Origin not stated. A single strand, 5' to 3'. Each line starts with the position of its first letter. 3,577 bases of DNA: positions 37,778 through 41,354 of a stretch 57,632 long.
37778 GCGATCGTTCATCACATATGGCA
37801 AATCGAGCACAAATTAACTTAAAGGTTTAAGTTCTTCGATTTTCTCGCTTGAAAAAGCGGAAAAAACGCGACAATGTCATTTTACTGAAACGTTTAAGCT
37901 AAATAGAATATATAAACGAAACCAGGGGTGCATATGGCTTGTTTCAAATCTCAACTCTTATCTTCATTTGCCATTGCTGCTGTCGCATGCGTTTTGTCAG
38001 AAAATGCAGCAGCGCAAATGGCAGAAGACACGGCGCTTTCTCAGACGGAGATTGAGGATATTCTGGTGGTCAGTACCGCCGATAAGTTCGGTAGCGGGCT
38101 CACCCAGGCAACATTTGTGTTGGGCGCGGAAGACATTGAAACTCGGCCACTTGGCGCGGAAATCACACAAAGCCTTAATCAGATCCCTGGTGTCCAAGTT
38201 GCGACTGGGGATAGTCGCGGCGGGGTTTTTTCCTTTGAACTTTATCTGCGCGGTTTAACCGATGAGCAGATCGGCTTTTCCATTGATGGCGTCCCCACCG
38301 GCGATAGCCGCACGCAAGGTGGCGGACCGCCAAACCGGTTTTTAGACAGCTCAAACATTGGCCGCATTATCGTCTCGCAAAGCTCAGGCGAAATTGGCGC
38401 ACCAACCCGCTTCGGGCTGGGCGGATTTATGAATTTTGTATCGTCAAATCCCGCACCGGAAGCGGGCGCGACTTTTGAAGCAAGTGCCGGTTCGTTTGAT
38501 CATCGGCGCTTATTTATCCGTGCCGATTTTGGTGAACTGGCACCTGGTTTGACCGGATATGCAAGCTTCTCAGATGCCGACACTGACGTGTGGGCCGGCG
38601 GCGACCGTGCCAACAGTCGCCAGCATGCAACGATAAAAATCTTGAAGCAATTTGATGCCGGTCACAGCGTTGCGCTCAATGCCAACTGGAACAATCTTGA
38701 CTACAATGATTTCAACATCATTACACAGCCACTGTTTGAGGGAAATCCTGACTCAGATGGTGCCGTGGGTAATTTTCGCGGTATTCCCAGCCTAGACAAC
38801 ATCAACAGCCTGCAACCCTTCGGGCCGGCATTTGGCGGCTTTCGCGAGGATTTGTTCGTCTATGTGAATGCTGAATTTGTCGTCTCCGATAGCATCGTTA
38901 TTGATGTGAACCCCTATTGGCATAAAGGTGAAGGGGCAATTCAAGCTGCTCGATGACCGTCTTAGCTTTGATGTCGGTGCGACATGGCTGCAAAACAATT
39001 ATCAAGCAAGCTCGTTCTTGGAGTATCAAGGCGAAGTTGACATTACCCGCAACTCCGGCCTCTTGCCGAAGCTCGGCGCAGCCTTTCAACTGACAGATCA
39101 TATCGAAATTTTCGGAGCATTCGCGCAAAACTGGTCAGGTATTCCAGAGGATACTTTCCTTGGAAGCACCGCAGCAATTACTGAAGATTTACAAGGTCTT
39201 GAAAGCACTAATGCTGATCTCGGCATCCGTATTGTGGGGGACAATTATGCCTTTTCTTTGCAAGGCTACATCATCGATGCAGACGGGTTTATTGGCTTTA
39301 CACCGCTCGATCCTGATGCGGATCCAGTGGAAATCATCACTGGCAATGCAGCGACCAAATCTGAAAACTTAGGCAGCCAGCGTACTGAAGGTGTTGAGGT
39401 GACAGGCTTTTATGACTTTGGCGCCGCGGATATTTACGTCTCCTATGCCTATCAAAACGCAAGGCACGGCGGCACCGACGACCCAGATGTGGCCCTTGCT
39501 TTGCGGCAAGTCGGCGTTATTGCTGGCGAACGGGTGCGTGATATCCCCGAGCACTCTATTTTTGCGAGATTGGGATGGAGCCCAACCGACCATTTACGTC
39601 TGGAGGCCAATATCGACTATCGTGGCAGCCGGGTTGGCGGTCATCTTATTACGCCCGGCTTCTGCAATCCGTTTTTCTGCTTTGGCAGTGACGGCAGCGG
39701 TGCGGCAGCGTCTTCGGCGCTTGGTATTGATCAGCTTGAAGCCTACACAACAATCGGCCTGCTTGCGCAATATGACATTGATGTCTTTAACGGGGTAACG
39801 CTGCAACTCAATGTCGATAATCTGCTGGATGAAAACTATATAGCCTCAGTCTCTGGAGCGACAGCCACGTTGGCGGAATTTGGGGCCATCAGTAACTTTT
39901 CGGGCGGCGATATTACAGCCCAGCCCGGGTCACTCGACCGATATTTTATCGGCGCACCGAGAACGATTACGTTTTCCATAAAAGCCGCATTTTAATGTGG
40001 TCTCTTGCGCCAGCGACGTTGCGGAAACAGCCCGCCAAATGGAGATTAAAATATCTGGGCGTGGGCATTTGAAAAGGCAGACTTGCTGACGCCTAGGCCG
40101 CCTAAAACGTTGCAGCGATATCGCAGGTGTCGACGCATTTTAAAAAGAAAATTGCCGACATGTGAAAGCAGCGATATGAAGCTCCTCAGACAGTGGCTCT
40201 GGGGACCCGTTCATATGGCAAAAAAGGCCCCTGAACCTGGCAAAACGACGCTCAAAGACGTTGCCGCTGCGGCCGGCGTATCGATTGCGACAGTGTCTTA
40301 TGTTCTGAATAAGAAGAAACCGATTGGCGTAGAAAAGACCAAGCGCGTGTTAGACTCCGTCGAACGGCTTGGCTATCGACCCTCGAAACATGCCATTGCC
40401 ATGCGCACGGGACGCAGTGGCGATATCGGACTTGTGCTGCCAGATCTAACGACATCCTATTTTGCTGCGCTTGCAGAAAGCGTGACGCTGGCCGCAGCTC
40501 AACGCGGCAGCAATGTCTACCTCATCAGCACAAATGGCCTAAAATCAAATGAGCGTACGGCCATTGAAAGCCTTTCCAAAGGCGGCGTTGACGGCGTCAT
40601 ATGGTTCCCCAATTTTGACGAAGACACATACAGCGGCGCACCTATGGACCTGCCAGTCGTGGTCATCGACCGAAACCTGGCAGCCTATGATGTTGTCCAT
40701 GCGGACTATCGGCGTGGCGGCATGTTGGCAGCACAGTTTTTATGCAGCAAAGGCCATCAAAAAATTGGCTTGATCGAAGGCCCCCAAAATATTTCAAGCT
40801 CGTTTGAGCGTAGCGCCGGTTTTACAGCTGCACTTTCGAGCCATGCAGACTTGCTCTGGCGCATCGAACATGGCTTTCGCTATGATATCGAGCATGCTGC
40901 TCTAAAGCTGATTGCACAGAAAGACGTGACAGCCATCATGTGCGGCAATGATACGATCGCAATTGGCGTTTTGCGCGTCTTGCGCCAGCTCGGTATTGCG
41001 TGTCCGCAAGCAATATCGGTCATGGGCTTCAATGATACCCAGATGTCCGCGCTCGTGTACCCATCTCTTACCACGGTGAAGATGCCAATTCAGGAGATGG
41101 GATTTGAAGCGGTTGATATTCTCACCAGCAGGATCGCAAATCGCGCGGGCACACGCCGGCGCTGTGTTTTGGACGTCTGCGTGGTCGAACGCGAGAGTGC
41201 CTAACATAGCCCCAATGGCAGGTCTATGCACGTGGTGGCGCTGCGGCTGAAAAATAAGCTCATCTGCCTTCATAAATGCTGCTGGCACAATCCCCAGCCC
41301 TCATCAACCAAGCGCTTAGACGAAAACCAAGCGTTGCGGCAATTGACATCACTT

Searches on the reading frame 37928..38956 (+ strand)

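Call 17: search_protein_families(library=pfam, proteins=[window:37928-38956:+], max_evalue=0.0001)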
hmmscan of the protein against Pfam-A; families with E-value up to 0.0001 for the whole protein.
window:37928-38956:+ (342 aa): 1 family
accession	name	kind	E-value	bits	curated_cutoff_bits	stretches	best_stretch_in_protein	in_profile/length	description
PF07715.20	Plug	-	8.6e-12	46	23.9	1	59-151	6-92/107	TonB-dependent Receptor Plug Domain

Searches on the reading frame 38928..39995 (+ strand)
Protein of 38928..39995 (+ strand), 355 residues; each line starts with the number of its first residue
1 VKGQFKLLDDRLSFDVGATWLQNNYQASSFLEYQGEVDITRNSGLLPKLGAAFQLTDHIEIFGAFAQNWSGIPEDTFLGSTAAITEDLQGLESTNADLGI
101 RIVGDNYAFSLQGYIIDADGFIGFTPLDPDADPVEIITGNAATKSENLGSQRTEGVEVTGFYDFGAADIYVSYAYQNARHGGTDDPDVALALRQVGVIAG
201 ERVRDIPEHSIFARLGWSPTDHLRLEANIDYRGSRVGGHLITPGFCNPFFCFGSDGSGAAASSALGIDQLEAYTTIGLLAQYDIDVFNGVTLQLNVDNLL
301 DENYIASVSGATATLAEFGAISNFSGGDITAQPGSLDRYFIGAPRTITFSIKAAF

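Call 17: search_protein_families(library=pfam, proteins=[window:38928-39995:+], max_evalue=0.0001)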
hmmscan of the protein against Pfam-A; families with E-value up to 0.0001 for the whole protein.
window:38928-39995:+ (355 aa): 1 family
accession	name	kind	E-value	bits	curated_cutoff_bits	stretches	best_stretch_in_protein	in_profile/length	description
PF00593.30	TonB_dep_Rec_b-barrel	-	2.8e-26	93.8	27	1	4-299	178-436/436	TonB dependent receptor-like, beta-barrel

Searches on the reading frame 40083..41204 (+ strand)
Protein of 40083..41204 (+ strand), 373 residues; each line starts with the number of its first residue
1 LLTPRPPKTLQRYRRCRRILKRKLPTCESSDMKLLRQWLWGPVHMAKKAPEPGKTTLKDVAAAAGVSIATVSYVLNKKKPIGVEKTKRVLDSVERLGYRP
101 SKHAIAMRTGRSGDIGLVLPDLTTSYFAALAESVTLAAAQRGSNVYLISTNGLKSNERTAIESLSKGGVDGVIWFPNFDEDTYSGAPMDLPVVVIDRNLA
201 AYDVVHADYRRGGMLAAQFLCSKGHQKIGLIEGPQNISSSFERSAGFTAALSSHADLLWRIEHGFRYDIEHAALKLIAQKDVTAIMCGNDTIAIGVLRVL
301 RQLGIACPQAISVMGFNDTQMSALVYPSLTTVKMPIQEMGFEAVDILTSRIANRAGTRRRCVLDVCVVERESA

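Call 7: search_protein_families(library=pfam, proteins=[window:40083-41204:+], max_evalue=0.001)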
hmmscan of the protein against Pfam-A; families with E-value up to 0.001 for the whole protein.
window:40083-41204:+ (373 aa): 4 families
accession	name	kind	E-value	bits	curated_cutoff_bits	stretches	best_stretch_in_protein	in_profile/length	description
PF13377.12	Peripla_BP_3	-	4e-30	105.5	26.5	1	217-372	1-166/167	Periplasmic binding protein-like domain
PF00532.27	Peripla_BP_1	-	1.7e-25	90.5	22.2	1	114-359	3-270/281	Periplasmic binding proteins and sugar binding domain of LacI family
PF00356.27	LacI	-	1.3e-14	54.2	27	1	56-101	1-46/46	Bacterial regulatory proteins, lacI family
PF13407.12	Peripla_BP_4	-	2.7e-14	53.8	35.1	1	115-349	1-252/258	Periplasmic binding protein domain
